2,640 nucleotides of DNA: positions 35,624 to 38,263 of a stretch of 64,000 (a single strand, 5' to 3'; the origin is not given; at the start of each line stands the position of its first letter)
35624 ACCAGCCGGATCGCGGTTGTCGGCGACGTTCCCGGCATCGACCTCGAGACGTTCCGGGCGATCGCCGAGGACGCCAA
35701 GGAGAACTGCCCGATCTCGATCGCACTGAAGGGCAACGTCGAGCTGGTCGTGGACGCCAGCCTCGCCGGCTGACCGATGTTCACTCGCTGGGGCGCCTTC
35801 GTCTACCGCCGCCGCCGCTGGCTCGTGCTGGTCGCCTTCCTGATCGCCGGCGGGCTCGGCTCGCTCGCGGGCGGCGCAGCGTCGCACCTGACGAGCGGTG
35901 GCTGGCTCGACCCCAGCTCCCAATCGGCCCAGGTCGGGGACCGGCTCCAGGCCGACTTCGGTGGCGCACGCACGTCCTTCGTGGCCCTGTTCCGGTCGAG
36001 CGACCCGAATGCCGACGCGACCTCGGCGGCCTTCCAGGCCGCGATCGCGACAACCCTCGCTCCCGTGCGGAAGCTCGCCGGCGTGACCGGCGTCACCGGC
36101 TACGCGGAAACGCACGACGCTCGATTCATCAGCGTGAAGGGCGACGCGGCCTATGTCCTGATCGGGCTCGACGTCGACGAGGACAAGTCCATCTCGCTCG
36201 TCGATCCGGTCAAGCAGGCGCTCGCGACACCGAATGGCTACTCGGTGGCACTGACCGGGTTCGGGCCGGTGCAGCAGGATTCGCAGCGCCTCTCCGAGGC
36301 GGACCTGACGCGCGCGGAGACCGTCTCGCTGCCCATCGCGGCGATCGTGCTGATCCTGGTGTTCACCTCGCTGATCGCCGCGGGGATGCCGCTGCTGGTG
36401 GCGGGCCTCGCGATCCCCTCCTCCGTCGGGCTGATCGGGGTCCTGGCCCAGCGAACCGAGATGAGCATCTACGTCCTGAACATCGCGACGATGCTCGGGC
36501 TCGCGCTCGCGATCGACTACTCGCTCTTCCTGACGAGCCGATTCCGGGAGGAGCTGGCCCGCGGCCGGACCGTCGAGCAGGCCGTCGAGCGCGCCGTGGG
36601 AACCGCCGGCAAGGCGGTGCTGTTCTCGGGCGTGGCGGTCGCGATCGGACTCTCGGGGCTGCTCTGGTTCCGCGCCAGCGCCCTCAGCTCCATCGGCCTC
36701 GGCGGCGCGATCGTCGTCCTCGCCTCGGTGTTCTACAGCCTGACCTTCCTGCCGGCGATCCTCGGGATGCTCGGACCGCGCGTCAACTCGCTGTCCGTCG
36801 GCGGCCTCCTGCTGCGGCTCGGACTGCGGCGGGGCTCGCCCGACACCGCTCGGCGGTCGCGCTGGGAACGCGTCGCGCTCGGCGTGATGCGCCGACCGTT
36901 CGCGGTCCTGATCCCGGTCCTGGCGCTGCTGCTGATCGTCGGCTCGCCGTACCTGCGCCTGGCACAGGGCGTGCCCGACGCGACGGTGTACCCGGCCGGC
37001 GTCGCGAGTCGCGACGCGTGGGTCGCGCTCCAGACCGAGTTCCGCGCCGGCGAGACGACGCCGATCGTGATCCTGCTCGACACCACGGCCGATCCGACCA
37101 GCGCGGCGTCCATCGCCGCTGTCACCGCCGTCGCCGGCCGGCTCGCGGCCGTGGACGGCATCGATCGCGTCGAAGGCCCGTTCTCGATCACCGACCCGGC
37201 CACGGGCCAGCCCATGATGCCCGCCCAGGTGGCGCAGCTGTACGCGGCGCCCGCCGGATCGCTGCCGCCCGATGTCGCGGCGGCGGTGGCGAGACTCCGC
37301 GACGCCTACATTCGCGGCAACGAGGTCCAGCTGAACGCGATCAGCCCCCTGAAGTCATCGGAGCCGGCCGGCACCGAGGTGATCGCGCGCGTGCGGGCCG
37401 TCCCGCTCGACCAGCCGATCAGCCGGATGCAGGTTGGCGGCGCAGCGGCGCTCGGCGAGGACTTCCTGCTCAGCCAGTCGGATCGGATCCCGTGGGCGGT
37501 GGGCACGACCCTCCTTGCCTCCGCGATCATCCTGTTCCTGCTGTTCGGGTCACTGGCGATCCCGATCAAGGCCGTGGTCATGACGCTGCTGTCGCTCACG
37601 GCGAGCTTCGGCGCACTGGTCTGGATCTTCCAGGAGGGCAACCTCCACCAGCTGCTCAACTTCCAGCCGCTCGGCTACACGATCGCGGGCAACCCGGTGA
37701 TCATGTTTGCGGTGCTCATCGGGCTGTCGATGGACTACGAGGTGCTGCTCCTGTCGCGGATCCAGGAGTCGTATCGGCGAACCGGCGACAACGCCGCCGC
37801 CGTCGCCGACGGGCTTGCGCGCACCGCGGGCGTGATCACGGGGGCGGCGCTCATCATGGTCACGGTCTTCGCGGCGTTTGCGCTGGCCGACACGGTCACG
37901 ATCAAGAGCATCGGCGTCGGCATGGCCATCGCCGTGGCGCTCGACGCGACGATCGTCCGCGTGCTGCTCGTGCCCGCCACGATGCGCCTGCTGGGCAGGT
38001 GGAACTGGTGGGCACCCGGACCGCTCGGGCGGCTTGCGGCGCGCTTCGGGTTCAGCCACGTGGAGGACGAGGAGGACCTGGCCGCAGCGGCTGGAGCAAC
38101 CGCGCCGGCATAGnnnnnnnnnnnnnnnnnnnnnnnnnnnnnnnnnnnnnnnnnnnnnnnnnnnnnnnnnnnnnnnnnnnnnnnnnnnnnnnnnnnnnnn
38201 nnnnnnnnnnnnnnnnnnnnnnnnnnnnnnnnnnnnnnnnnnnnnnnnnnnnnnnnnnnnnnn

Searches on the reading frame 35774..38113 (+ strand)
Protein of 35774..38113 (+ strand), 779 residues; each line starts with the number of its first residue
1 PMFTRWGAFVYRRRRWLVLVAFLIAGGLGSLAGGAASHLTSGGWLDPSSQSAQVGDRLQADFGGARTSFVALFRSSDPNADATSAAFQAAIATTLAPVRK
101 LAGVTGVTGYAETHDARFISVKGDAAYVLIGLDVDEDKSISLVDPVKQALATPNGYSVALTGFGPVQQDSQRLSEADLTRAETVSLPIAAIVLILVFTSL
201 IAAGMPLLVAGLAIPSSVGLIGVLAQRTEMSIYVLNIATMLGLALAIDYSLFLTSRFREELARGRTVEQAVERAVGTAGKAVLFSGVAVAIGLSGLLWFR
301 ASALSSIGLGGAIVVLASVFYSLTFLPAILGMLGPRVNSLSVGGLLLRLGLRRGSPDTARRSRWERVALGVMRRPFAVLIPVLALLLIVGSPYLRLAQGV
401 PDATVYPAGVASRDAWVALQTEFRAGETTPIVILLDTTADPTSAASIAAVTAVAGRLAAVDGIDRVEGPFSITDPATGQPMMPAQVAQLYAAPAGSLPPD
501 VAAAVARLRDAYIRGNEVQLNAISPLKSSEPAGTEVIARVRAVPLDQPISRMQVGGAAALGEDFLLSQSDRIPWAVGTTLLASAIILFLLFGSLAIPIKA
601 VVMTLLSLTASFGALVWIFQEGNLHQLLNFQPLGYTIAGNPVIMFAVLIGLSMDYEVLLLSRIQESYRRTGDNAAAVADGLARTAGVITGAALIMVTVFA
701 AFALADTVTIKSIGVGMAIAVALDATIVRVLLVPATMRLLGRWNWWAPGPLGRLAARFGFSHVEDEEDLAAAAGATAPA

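Call 29: search_protein_families(library=pfam, proteins=[window:35774-38113:+], max_evalue=0.0001)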
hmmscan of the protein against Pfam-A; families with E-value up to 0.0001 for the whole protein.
window:35774-38113:+ (779 aa): 1 family
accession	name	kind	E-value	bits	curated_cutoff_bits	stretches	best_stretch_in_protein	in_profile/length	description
PF03176.21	MMPL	-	1.6e-82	277.6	20.5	2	45-377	3-332/333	MMPL family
